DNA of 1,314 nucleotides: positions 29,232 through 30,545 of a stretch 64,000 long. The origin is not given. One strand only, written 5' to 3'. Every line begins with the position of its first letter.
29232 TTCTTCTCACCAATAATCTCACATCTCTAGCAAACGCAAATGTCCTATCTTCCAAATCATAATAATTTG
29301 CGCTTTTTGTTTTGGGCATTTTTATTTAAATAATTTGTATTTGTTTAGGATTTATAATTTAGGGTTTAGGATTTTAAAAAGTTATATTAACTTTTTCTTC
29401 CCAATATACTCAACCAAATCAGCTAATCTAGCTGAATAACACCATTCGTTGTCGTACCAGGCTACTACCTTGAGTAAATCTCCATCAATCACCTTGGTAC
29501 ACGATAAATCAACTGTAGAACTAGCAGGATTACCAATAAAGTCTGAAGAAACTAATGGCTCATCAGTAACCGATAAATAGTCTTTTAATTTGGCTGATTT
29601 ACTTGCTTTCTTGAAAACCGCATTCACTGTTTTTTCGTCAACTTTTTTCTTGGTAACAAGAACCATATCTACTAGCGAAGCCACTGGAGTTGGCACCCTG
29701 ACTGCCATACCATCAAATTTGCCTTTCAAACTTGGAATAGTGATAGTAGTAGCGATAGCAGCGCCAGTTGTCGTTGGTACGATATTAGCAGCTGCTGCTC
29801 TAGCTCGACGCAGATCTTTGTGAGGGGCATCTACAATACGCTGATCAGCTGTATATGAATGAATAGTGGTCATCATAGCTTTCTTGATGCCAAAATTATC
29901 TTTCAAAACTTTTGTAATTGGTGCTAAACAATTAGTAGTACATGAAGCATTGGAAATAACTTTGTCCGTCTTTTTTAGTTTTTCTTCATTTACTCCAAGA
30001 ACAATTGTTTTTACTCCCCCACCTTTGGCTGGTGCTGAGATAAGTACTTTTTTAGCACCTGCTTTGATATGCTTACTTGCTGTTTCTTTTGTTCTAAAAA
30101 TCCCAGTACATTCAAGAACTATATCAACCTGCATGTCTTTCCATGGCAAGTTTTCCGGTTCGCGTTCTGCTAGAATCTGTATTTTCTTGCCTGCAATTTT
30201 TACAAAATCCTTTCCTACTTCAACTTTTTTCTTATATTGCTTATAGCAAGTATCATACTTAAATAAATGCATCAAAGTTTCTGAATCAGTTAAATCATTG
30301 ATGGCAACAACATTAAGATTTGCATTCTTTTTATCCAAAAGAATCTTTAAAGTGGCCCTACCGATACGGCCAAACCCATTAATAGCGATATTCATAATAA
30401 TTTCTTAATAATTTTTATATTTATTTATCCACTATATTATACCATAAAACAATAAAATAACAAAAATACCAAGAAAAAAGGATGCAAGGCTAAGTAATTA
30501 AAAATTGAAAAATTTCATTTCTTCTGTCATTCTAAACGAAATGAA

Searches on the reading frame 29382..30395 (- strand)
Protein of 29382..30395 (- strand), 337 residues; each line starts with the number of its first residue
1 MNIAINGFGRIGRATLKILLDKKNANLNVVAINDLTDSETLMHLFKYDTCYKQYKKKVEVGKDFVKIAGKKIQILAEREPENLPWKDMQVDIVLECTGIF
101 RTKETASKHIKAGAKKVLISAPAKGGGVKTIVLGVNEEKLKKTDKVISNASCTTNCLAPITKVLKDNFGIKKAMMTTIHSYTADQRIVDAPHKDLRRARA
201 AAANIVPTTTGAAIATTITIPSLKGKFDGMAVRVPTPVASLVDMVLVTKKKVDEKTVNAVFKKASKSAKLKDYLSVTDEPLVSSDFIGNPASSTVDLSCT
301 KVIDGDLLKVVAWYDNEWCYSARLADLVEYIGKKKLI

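Call 16: find_encoding_contigs(protein=window:29382-30395:-, flank=10000, max_places=4)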
Protein window:29382-30395:- (337 aa): no gene with exactly this product is on record in the collection.

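Call 39: list_cluster_members(proteins=[window:29382-30395:-, window:30691-31512:-, window:18765-19466:-, window:21738-22481:-, window:54839-56275:-, window:60502-60945:-, window:6976-8079:-, window:11552-12406:+, window:8095-9081:-, window:12944-13510:+])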
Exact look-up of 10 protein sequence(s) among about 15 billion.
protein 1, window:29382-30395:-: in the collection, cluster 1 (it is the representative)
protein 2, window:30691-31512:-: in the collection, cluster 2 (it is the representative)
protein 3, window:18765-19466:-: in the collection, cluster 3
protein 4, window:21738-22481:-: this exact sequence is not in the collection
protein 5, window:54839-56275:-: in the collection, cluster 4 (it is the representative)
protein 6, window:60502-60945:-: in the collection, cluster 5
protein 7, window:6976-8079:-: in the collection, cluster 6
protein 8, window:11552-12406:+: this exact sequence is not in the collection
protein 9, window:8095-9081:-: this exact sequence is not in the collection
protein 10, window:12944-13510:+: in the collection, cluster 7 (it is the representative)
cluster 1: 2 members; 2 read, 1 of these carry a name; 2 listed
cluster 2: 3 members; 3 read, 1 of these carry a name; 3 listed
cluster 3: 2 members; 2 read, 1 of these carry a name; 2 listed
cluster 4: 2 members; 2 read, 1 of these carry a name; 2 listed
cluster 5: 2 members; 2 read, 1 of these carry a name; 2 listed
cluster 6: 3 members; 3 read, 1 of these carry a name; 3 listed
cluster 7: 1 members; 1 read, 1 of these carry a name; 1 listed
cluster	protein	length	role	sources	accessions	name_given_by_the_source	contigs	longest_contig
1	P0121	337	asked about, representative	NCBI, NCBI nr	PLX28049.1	type I glyceraldehyde-3-phosphate dehydrogenase [Candidatus Parcubacteria bacterium] | MAG: type I glyceraldehyde-3-phosphate dehydrogenase [Candidatus Parcubacteria bacterium]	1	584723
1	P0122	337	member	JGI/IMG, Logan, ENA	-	-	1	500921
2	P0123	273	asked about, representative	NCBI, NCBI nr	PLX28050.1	hypothetical protein C0583_02355 [Candidatus Parcubacteria bacterium] | MAG: hypothetical protein C0583_02355 [Candidatus Parcubacteria bacterium]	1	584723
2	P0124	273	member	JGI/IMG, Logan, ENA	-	-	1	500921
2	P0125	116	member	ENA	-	-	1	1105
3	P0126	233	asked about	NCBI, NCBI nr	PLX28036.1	di-trans,poly-cis-decaprenylcistransferase [Candidatus Parcubacteria bacterium] | MAG: di-trans,poly-cis-decaprenylcistransferase [Candidatus Parcubacteria bacterium]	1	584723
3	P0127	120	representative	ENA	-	-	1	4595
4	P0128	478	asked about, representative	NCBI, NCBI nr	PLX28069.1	hypothetical protein C0583_02450 [Candidatus Parcubacteria bacterium] | MAG: hypothetical protein C0583_02450 [Candidatus Parcubacteria bacterium]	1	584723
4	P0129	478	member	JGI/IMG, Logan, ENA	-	-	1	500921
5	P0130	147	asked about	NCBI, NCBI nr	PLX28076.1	hypothetical protein C0583_02490 [Candidatus Parcubacteria bacterium] | MAG: hypothetical protein C0583_02490 [Candidatus Parcubacteria bacterium]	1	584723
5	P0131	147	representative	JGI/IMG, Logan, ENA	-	-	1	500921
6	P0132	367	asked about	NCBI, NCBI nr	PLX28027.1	hypothetical protein C0583_02215 [Candidatus Parcubacteria bacterium] | MAG: hypothetical protein C0583_02215 [Candidatus Parcubacteria bacterium]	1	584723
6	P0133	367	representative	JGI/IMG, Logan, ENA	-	-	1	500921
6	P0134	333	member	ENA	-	-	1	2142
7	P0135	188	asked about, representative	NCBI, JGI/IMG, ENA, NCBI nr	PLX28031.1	recombination protein RecR [Candidatus Parcubacteria bacterium] | MAG: recombination protein RecR [Candidatus Parcubacteria bacterium]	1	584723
